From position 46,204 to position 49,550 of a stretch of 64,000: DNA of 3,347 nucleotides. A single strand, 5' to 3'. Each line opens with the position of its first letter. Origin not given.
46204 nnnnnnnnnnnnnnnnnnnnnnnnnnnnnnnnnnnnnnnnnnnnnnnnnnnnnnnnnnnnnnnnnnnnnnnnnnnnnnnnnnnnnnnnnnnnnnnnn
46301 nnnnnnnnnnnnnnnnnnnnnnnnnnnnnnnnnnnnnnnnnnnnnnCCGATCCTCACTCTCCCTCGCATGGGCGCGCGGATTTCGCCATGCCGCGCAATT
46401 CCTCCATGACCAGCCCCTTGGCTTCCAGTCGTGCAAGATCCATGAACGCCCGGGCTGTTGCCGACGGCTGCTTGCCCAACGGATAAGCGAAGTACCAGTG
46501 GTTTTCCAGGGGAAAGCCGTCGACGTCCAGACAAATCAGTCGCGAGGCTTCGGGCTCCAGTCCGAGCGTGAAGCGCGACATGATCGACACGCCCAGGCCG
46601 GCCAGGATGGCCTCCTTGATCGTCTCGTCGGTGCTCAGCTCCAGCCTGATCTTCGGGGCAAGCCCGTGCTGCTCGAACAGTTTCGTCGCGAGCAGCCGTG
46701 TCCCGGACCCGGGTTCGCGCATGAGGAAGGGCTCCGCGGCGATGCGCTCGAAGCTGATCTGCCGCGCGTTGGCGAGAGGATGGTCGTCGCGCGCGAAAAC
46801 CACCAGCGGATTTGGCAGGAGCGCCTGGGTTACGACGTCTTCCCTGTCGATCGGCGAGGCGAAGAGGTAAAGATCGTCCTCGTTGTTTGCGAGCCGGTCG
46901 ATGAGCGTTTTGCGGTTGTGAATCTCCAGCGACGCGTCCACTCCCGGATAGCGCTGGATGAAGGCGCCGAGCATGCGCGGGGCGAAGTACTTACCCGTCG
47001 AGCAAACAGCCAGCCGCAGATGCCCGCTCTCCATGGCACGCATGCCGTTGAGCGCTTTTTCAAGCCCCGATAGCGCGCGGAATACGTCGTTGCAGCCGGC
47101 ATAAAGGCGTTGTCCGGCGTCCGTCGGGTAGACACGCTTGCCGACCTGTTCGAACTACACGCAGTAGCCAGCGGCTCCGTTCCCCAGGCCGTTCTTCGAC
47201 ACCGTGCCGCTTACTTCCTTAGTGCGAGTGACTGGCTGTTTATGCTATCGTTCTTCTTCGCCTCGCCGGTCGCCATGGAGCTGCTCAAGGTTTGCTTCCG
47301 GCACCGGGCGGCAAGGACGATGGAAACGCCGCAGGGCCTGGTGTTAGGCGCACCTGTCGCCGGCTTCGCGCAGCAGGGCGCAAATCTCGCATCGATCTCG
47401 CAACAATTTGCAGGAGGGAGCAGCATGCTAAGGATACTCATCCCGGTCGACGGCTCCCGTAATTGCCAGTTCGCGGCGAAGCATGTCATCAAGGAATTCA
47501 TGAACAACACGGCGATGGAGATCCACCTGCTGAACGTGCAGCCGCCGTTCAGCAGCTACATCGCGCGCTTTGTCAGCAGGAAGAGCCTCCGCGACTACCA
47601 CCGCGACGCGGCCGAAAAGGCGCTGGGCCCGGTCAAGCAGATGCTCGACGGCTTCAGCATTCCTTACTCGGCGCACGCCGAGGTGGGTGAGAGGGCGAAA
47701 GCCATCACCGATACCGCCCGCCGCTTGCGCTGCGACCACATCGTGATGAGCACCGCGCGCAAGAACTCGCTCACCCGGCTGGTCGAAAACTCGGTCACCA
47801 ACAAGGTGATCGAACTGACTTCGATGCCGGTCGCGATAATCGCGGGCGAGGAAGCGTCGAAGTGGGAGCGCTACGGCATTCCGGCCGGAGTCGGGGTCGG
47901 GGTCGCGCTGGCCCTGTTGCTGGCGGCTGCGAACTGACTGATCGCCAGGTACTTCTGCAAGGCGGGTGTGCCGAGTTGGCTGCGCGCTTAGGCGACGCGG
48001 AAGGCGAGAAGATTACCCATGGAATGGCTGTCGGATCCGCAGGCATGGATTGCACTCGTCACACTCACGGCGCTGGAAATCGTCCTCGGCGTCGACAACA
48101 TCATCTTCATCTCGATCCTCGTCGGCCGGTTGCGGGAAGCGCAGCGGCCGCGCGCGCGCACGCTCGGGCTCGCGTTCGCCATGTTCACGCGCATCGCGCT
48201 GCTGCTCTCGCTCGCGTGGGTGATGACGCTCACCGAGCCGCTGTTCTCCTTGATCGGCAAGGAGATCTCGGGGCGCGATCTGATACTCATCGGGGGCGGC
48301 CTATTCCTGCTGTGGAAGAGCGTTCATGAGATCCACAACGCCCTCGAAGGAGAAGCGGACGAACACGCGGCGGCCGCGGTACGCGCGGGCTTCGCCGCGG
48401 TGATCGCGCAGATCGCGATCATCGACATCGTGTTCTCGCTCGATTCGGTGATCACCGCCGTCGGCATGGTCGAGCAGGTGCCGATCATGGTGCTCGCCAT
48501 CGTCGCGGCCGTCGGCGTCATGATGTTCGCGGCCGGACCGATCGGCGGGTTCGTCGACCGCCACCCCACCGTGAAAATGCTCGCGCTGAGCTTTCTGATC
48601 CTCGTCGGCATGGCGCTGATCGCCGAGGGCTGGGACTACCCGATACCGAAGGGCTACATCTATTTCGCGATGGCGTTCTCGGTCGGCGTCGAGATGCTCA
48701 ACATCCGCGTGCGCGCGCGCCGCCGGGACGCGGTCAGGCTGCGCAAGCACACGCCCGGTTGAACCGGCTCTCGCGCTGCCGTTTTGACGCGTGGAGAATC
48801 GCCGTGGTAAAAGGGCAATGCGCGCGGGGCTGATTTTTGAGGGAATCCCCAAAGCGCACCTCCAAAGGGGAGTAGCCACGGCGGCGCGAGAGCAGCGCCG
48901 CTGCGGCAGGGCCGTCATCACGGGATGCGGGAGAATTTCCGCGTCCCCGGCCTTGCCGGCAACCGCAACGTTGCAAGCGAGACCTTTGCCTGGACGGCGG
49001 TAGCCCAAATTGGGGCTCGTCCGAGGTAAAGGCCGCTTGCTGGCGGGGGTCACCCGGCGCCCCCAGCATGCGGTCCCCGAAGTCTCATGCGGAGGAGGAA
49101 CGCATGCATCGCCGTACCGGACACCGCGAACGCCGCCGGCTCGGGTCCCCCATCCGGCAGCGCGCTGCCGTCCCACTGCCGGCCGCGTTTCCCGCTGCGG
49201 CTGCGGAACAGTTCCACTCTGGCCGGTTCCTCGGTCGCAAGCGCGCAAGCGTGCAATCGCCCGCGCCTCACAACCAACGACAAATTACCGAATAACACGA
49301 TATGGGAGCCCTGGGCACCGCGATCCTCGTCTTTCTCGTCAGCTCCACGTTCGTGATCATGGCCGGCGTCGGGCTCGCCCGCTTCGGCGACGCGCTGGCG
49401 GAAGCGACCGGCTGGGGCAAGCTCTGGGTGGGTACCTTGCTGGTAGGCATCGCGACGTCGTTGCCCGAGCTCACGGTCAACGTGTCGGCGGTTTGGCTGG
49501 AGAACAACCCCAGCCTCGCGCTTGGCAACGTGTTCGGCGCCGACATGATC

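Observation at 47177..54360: ~7-kb cation-homeostasis module bounded by ~0.77-kb direct repeats made of an ATPase tail plus a usp gene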

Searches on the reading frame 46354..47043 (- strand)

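Call 9: search_protein_families(library=pfam, proteins=[window:46354-47043:-])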
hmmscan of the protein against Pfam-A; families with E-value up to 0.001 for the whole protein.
window:46354-47043:- (229 aa): 1 family
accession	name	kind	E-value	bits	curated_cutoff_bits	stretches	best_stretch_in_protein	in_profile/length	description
PF03466.25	LysR_substrate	-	2.4e-53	181.1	28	1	5-205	4-205/209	LysR substrate binding domain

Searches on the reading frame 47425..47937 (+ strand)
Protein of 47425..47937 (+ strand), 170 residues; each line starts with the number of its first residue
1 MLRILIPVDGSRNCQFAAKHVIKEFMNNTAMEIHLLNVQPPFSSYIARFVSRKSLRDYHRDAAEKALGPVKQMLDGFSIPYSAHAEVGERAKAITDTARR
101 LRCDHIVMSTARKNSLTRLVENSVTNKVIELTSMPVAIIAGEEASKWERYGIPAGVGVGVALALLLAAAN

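Call 14: find_encoding_contigs(protein=window:47425-47937:+, flank=10000, max_places=10)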
Protein window:47425-47937:+ (170 aa): 23 contigs read that carry it; 10 places shown.
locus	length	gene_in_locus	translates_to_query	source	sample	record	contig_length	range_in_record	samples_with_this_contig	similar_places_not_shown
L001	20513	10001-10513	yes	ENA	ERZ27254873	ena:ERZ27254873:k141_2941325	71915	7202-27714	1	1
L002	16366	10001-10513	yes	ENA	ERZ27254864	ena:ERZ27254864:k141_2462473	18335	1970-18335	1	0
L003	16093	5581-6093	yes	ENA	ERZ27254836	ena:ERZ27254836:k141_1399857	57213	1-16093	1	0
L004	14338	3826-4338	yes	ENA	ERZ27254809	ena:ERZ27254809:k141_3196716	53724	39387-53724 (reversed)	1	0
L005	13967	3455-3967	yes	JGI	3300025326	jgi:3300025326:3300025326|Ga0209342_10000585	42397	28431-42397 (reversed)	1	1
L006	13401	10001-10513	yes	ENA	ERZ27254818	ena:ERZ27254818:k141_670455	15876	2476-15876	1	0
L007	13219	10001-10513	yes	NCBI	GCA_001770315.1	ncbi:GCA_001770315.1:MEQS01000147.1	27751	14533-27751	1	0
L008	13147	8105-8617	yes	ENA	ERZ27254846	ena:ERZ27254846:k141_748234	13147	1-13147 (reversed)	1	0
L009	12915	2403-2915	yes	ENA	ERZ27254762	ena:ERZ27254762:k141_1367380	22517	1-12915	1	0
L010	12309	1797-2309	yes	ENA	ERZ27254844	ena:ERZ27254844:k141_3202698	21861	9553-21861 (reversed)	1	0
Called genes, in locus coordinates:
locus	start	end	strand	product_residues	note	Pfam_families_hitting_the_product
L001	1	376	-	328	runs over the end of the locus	PF01408:GFO_IDH_MocA, PF02894:GFO_IDH_MocA_C, PF22725:GFO_IDH_MocA_C3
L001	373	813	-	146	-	PF03928:HbpS-like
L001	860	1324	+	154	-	PF00903:Glyoxalase, PF13468:Glyoxalase_3 (weak)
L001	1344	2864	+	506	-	PF00501:AMP-binding, PF13193:AMP-binding_C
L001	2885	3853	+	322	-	PF03401:TctC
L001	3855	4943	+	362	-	PF06500:FrsA-like, PF02129:Peptidase_S15, PF00561:Abhydrolase_1 (weak), PF12146:Hydrolase_4 (faint), PF12697:Abhydrolase_6, PF00326:Peptidase_S9, PF01738:DLH (faint), PF08840:BAAT_C (weak)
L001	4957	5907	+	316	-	PF03401:TctC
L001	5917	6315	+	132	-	-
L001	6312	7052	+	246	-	PF02146:SIR2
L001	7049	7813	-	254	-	PF00106:adh_short, PF08659:KR, PF13561:adh_short_C2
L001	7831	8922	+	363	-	PF00296:Bac_luciferase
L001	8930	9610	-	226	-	PF03466:LysR_substrate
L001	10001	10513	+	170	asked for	PF00582:Usp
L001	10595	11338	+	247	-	PF03741:TerC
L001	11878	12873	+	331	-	PF01699:Na_Ca_ex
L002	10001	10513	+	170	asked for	PF00582:Usp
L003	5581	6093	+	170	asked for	PF00582:Usp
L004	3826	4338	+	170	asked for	PF00582:Usp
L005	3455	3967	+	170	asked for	PF00582:Usp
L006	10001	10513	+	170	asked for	PF00582:Usp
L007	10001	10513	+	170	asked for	PF00582:Usp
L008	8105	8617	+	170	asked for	PF00582:Usp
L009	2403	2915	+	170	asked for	PF00582:Usp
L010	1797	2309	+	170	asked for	PF00582:Usp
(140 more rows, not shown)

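Call 66: search_protein_families(library=ncbifam, proteins=[window:47425-47934:+], max_evalue=0.00001)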
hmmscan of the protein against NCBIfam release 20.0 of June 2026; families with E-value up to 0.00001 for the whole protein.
window:47425-47934:+ (170 aa): 0 families

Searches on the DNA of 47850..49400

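Call 41: search_rna_families(source=window, start=47850, end=49400, threshold=evalue, max_evalue=10, show_alignments=3)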
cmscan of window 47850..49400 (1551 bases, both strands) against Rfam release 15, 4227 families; matches with E-value up to 10: 5.
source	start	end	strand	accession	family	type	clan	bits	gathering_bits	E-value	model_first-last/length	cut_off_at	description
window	48084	48126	-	RF01273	sR34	Gene; snRNA; snoRNA; CD-box;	-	20.5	40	0.55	1-54/54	no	Small nucleolar RNA sR34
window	48809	48908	-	RF02345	ar15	Gene; sRNA;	CL00108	14.6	40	6.4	1-112/112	no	Alphaproteobacterial ar15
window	48870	48973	-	RF02342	ar7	Gene; sRNA;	-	14.3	60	5.2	1-145/145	no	Alphaproteobacterial sRNA ar7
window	48972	49037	-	RF02275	Hammerhead_HH9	Gene; ribozyme;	CL00010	13.7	52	7.6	1-77/77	no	Hammerhead ribozyme HH9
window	48873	48963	-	RF02791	CcsR1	Gene; sRNA;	-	13.1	65.3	6.1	1-83/83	no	Conserved CCUCCUCCC motif stress-induced RNA 1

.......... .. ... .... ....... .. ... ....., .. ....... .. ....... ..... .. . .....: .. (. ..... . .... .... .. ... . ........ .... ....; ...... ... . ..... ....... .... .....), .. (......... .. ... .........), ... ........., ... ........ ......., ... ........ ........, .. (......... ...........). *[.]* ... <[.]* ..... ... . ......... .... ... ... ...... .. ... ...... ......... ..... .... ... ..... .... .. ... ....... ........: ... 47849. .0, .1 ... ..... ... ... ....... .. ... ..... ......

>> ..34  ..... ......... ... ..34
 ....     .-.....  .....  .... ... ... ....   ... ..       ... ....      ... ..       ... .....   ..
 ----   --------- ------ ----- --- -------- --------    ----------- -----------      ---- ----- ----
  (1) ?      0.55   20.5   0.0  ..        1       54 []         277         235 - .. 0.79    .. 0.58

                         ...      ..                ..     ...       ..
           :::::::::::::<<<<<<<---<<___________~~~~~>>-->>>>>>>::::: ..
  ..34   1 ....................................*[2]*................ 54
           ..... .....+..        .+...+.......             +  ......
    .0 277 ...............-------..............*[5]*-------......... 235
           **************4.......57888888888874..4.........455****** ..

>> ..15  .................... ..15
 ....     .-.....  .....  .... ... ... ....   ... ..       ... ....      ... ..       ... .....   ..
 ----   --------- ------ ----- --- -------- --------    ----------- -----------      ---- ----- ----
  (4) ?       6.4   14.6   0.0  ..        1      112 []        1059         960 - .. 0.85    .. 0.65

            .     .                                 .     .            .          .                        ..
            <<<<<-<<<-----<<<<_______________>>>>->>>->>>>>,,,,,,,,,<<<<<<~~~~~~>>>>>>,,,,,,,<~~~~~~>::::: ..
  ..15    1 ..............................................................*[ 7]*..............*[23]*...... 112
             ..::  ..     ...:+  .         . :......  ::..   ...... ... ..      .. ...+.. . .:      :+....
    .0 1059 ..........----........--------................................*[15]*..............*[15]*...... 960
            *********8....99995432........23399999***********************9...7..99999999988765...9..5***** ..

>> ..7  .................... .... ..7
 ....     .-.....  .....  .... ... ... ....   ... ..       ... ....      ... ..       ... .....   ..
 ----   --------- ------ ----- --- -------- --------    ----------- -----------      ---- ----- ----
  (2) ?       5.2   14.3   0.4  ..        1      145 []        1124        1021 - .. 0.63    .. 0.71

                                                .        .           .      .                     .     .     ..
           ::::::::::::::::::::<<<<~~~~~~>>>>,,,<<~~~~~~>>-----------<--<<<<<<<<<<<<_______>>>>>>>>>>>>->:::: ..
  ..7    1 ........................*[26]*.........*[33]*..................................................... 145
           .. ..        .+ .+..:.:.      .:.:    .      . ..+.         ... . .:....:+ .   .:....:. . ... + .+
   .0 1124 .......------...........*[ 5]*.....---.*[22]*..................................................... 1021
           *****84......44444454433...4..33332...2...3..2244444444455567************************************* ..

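Call 43: search_rna_families(source=window, start=48830, end=49030, threshold=evalue, max_evalue=10, show_alignments=5)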
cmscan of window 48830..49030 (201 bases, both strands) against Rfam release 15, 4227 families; matches with E-value up to 10: 9.
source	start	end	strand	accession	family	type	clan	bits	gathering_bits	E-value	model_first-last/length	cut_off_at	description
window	48891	48975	-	RF03944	mir-935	Gene; miRNA;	-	17.5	73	3.7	1-91/91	no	mir-935 microRNA precursor family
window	48870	48973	-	RF02342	ar7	Gene; sRNA;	-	14.3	60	0.68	1-145/145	no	Alphaproteobacterial sRNA ar7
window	48904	48960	+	RF00647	MIR164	Gene; miRNA;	-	13.5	64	4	1-68/68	no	MIR164 microRNA precursor family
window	48830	48913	+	RF01409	STnc250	Gene; sRNA;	-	13.4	42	2.6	7-94/94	5'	STnc250 Hfq binding RNA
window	48893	48989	+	RF02232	sX13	Gene; sRNA;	-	13.3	50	2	1-115/115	no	Xanthomonadaceae sRNA sX13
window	48873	48963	-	RF02791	CcsR1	Gene; sRNA;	-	13.1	65.3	0.79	1-83/83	no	Conserved CCUCCUCCC motif stress-induced RNA 1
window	48869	48913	-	RF03937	mir-9456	Gene; miRNA;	-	12.6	80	9.9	1-68/68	no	mir-9456 microRNA precursor family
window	48830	48908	-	RF02345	ar15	Gene; sRNA;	CL00108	11.2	40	5.8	1-83/112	3'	Alphaproteobacterial ar15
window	48870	48954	-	RF02232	sX13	Gene; sRNA;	-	11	50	6.8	1-115/115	no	Xanthomonadaceae sRNA sX13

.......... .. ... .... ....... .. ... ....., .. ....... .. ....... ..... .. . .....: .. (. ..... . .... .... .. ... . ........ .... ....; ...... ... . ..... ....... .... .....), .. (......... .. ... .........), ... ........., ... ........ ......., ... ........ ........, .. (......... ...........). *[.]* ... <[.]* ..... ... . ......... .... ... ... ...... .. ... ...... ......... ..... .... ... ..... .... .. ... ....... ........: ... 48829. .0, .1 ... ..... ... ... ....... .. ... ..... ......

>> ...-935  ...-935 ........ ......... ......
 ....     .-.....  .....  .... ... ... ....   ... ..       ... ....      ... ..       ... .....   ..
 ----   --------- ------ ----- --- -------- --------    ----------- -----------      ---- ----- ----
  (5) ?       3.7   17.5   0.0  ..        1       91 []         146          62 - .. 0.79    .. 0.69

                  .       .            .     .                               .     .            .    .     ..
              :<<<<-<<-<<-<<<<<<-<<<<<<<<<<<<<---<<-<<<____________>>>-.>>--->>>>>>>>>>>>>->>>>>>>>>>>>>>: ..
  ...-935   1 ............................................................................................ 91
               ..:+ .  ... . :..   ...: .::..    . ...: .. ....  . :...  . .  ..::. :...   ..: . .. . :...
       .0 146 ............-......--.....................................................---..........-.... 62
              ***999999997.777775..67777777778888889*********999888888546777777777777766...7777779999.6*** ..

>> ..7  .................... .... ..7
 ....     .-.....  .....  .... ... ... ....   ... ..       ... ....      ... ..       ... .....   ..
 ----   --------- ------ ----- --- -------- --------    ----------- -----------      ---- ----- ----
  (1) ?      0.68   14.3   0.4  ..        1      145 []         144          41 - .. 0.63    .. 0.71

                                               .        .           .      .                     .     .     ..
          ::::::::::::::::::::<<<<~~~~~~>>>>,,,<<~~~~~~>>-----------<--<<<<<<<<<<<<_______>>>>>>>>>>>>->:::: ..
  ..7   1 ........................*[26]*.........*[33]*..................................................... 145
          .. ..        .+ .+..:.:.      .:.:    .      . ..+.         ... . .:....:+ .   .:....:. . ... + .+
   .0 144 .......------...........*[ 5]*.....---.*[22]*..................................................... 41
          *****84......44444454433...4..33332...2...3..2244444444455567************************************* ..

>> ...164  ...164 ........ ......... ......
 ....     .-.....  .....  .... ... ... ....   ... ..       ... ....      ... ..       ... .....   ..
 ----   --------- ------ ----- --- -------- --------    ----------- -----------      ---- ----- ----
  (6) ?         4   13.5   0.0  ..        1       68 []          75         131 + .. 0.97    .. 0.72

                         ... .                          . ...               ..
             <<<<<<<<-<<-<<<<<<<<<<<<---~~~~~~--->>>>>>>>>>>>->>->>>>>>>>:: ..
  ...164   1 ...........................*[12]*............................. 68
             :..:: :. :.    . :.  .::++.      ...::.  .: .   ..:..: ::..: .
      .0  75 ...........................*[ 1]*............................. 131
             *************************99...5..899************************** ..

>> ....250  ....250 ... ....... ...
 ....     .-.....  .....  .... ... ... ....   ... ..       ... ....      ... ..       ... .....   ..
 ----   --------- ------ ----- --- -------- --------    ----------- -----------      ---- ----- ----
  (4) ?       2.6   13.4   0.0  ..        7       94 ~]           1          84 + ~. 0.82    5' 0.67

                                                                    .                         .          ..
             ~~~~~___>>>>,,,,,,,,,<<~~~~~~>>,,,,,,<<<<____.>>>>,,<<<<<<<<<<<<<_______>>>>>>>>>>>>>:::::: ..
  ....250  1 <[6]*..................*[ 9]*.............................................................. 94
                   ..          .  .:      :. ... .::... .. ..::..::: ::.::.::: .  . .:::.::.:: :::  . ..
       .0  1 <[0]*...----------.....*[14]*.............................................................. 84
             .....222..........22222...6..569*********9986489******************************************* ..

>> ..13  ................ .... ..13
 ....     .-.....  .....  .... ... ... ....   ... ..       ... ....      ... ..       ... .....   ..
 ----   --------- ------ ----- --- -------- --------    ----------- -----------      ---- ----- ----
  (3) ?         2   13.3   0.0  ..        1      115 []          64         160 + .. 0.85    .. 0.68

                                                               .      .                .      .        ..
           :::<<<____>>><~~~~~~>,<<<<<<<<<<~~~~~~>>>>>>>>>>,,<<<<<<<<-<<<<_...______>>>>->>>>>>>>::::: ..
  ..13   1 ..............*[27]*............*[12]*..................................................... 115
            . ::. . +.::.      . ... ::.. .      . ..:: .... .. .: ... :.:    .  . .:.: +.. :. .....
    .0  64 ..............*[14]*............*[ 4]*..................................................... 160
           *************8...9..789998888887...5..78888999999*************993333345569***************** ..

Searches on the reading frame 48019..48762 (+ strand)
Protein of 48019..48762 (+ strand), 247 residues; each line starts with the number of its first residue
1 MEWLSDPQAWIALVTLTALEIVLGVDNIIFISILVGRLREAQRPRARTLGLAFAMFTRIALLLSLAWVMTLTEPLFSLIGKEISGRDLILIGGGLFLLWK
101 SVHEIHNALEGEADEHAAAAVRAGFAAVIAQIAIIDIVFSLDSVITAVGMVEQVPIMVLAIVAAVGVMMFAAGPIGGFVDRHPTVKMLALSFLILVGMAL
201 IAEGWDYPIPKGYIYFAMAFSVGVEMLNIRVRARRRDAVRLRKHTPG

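Call 9: search_protein_families(library=pfam, proteins=[window:48019-48762:+])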
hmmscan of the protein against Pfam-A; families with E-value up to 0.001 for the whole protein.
window:48019-48762:+ (247 aa): 1 family
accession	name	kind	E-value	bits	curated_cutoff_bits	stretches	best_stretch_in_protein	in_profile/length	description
PF03741.22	TerC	-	1.5e-45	155.6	27.8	1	15-203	2-177/178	Integral membrane protein TerC family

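Call 66: search_protein_families(library=ncbifam, proteins=[window:48019-48759:+], max_evalue=0.00001)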
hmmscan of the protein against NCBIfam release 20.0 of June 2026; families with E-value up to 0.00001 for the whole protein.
window:48019-48759:+ (247 aa): 2 families
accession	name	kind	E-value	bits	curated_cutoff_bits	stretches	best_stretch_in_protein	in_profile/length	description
TIGR03716.1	R_switched_YkoY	subfamily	1.7e-18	67.1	138.5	1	13-203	2-178/220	integral membrane protein, YkoY family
TIGR03717.1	R_switched_YjbE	subfamily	4.3e-16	59.2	134.8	1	13-203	2-175/176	YjbE family putative metal transport protein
